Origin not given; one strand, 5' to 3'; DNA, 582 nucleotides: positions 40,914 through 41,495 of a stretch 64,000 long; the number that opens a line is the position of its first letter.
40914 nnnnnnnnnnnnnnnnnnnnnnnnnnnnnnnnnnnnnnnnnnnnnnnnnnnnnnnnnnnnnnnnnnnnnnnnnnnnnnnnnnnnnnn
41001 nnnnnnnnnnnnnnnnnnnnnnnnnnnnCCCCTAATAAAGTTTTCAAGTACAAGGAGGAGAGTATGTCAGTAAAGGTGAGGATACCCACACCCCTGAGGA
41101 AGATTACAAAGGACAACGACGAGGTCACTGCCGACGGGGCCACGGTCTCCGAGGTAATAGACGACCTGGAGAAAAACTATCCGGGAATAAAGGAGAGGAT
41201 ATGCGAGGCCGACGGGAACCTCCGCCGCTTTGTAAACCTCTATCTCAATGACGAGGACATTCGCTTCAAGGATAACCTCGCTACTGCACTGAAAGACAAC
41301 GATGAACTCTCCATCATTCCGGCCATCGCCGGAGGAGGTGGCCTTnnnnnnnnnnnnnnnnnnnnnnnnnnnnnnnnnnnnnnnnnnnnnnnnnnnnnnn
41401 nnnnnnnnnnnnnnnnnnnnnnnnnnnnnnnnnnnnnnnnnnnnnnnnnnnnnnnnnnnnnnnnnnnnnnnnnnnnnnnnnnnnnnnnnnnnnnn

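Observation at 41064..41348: Sulfur-carrier protein with a masked Gly-Gly terminus (…AIAGGGG-L*) paired with a JAMM protease in the same cluster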

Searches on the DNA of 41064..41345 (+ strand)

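Call 49: search_rna_families(sources=[L006, L011, L017, L025, L037, L028, L035, L055], threshold=gathering)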
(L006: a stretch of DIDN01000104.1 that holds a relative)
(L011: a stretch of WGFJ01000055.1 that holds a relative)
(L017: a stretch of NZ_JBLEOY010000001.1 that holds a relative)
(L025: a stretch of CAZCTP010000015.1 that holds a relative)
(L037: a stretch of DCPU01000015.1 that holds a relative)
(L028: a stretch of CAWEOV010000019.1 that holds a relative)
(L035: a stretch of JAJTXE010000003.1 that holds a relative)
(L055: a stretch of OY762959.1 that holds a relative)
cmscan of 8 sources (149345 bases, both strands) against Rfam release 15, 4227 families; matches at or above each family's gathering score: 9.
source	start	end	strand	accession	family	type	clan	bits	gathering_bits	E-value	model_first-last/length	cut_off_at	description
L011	8541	8653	+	RF00162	SAM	Cis-reg; riboswitch;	CL00012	96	44.4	1.7e-21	1-108/108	no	SAM riboswitch aptamer (S box leader)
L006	1213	1330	+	RF00162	SAM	Cis-reg; riboswitch;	CL00012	91.6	44.4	3.1e-20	1-108/108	no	SAM riboswitch aptamer (S box leader)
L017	8527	8625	+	RF00162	SAM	Cis-reg; riboswitch;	CL00012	90.8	44.4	5.3e-20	1-108/108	no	SAM riboswitch aptamer (S box leader)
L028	8216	8345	+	RF00162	SAM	Cis-reg; riboswitch;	CL00012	83.2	44.4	8.6e-18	1-108/108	no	SAM riboswitch aptamer (S box leader)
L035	8368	8491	+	RF00162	SAM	Cis-reg; riboswitch;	CL00012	82.7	44.4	1.3e-17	1-108/108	no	SAM riboswitch aptamer (S box leader)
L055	8167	8268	+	RF00162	SAM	Cis-reg; riboswitch;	CL00012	79.3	44.4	1.2e-16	1-108/108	no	SAM riboswitch aptamer (S box leader)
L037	8480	8607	+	RF00162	SAM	Cis-reg; riboswitch;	CL00012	72.8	44.4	9.1e-15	1-108/108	no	SAM riboswitch aptamer (S box leader)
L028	3611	3682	-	RF00005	tRNA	Gene; tRNA;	CL00001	72.4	29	1.6e-13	1-71/71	no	tRNA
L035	11699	11773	-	RF00005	tRNA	Gene; tRNA;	CL00001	61.1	29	2e-10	1-71/71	no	tRNA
